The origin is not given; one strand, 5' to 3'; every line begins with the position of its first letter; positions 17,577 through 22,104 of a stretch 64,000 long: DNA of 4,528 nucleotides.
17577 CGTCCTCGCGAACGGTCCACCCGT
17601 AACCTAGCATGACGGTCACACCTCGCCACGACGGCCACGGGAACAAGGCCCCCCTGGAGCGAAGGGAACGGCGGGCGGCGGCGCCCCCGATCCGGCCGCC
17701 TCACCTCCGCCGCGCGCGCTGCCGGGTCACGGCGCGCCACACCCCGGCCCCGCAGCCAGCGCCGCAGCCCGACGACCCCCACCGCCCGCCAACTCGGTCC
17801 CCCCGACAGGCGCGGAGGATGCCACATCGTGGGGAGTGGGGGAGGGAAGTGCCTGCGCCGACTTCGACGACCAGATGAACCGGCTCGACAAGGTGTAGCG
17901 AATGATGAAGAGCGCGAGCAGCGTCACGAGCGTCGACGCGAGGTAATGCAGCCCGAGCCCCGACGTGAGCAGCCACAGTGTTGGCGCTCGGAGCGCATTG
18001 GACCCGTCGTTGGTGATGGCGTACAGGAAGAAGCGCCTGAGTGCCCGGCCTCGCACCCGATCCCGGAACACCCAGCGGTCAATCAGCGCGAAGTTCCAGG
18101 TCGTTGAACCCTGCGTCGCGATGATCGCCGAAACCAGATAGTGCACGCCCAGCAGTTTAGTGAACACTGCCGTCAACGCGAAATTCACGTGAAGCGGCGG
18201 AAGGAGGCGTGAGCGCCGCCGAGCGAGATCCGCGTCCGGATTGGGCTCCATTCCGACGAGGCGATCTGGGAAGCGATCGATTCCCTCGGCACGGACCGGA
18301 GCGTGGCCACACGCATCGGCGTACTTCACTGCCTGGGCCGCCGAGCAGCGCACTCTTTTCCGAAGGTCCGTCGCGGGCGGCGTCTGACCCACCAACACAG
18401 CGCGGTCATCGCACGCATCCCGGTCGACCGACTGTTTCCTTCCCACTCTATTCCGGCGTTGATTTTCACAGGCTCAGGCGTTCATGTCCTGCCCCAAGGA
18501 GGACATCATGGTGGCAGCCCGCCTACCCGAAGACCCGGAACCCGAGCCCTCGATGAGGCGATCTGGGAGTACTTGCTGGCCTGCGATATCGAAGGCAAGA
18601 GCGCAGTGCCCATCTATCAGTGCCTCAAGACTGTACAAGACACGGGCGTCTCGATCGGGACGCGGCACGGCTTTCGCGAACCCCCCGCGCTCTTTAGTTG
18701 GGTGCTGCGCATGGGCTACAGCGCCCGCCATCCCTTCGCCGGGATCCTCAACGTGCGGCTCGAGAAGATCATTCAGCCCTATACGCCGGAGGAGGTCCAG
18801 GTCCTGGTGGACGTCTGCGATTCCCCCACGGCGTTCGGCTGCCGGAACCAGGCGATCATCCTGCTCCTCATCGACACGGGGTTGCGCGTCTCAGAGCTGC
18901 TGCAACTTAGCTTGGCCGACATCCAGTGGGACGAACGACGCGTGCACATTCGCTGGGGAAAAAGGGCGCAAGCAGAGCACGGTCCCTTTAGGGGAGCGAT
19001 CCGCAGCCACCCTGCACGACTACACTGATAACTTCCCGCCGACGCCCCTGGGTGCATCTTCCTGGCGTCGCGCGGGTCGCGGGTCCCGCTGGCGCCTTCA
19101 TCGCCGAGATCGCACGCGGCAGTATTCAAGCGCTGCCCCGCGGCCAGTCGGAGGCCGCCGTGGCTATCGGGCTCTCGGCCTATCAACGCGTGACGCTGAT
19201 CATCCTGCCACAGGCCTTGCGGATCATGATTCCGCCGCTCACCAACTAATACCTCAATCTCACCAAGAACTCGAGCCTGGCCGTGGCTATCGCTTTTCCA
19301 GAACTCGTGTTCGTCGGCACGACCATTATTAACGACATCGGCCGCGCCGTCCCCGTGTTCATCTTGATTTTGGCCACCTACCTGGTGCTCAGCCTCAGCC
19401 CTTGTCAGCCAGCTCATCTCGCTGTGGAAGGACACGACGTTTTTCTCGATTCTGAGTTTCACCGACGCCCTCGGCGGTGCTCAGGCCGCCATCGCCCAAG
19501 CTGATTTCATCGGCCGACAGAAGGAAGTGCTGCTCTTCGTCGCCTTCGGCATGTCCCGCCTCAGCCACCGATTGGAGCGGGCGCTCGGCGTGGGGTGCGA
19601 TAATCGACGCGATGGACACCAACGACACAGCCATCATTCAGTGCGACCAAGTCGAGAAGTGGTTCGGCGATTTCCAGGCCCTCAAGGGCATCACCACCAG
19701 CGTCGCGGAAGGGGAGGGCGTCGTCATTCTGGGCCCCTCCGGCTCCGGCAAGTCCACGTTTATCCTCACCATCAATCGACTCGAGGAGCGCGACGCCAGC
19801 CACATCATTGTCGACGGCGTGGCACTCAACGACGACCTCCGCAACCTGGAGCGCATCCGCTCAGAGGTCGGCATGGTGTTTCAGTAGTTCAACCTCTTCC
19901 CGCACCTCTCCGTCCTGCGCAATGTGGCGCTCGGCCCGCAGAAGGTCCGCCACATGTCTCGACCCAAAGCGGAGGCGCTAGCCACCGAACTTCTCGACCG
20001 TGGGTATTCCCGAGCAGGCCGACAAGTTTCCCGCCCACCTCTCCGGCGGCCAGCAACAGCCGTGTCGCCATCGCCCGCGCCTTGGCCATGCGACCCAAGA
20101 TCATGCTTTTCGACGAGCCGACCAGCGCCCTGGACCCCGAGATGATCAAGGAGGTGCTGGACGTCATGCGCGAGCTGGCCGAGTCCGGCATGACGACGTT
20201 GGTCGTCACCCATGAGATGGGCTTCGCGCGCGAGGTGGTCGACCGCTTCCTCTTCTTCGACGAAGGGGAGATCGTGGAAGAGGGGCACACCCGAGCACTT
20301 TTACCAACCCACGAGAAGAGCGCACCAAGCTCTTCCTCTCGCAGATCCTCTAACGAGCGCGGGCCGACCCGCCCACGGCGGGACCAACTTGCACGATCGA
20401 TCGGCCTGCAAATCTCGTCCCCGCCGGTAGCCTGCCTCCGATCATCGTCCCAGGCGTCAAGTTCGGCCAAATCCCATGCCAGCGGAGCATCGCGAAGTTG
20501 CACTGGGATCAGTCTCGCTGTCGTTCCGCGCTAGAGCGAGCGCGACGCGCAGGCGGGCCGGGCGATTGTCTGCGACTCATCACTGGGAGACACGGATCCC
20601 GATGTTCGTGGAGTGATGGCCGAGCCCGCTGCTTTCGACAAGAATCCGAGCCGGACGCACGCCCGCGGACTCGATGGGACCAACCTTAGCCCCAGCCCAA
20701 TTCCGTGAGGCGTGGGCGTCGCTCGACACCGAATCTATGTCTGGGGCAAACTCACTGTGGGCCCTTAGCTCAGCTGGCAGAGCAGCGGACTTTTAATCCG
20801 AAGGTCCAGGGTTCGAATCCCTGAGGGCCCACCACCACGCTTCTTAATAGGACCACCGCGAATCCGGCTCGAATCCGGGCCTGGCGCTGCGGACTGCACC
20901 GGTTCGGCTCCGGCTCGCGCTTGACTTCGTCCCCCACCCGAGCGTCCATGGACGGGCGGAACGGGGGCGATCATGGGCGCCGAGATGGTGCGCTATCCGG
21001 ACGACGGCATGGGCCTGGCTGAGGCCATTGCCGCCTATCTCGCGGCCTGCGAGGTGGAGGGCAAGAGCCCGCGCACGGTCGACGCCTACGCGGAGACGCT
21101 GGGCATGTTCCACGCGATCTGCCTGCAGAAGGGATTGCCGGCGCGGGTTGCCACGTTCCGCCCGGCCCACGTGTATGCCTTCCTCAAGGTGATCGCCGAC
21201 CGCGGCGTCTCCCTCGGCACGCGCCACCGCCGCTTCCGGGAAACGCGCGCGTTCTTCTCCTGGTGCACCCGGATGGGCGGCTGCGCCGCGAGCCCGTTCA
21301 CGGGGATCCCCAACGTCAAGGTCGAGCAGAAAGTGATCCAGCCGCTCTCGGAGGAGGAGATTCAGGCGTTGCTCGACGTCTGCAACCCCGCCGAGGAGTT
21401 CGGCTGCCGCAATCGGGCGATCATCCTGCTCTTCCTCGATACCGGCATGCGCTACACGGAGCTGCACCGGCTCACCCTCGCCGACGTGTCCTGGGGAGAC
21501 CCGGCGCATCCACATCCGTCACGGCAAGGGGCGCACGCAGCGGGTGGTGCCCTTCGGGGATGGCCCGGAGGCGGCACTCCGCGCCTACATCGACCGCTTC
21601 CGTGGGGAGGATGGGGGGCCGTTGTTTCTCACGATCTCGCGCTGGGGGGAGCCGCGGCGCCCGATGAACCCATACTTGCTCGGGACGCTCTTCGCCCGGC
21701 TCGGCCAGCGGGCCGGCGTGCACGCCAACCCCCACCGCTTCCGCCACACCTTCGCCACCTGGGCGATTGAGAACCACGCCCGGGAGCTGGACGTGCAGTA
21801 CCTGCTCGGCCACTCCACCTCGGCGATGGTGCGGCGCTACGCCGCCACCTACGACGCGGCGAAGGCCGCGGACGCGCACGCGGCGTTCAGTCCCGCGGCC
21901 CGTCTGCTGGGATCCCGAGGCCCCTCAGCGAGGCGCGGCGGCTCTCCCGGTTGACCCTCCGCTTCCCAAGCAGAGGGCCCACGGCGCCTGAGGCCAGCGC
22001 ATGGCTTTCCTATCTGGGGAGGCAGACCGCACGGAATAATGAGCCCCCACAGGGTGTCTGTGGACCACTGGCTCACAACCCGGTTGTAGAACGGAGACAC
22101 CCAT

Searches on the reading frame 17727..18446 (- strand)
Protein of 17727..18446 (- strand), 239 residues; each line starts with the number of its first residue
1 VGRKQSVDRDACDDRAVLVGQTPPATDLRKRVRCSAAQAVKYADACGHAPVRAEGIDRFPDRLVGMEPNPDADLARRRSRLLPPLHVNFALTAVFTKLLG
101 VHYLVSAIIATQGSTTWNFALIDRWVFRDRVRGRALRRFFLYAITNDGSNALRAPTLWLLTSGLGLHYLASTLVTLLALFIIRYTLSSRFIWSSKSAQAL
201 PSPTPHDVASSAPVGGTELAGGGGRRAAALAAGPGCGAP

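Call 54: search_protein_families(library=pfam, proteins=[window:17727-18446:-], max_evalue=0.001)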
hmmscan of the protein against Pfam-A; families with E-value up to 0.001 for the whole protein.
window:17727-18446:- (239 aa): 1 family
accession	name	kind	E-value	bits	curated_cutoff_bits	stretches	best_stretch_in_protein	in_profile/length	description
PF04138.20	GtrA_DPMS_TM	-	1.4e-16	61.1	26.1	1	87-192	12-117/117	GtrA/DPMS, transmembrane domain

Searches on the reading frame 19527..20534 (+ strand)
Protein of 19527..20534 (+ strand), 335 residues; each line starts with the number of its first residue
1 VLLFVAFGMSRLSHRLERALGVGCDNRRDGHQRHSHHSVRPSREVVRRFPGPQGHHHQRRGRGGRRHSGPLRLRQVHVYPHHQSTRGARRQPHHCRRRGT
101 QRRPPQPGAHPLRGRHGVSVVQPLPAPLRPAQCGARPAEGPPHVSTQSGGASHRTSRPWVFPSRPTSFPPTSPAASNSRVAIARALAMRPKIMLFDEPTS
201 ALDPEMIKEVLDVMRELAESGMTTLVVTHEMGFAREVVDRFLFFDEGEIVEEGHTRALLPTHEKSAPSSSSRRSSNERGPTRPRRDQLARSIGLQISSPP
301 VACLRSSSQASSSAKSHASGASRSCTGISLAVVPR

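Call 54: search_protein_families(library=pfam, proteins=[window:19527-20534:+], max_evalue=0.001)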
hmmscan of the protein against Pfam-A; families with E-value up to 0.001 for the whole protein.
window:19527-20534:+ (335 aa): 2 families
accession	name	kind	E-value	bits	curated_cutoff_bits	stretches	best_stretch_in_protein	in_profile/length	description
PF13304.12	AAA_21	-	2.2e-06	28.4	27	1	182-231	248-300/304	AAA domain, putative AbiEii toxin, Type IV TA system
PF00005.33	ABC_tran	-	0.00035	21.6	25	1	177-200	114-137/137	ABC transporter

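Call 60: search_protein_families(library=padloc, proteins=[window:19527-20534:+], max_evalue=0.001)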
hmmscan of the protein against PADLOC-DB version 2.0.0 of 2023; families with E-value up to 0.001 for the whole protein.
window:19527-20534:+ (335 aa): 6 families
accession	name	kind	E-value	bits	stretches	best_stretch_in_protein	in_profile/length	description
PDLC04135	mad3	-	1.2e-19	69.2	1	178-251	270-342/374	mads_3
PDLC04213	HEC-02A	-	7.7e-07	27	1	191-236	233-278/337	-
PDLC04214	HEC-02A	-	1.6e-06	25.6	1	190-230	238-278/338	-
PDLC02980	AriA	-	4.8e-06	24.8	1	186-229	255-298/304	-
PDLC04146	HEC-02B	-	0.00012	19.3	1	192-237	241-286/344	-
PDLC04176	HEC-01A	-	0.0002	18.9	1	189-243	276-330/371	-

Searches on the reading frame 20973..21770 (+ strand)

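Call 54: search_protein_families(library=pfam, proteins=[window:20973-21770:+], max_evalue=0.001)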
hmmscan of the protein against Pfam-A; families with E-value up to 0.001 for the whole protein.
window:20973-21770:+ (265 aa): 3 families
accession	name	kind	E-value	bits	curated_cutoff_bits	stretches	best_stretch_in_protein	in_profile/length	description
PF00589.27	Phage_integrase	-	1.8e-07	31.5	27.1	1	125-175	3-52/172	Phage integrase family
PF13495.12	Phage_int_SAM_4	-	1.4e-06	29.1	27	1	23-98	6-78/85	Phage integrase, N-terminal SAM-like domain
PF02899.23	Phage_int_SAM_1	-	0.00035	21.2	22.3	1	20-100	2-81/83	Phage integrase, N-terminal SAM-like domain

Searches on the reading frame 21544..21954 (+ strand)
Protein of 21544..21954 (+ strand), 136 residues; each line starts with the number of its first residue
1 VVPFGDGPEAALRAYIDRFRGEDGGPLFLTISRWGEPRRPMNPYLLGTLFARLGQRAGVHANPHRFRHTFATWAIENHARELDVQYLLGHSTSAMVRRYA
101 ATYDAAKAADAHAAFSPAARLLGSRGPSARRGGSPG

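Call 54: search_protein_families(library=pfam, proteins=[window:21544-21954:+], max_evalue=0.001)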
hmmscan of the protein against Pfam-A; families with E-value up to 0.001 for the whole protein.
window:21544-21954:+ (136 aa): 1 family
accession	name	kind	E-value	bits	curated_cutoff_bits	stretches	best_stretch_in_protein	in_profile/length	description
PF00589.27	Phage_integrase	-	6.1e-15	55.9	27.1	1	2-104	69-170/172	Phage integrase family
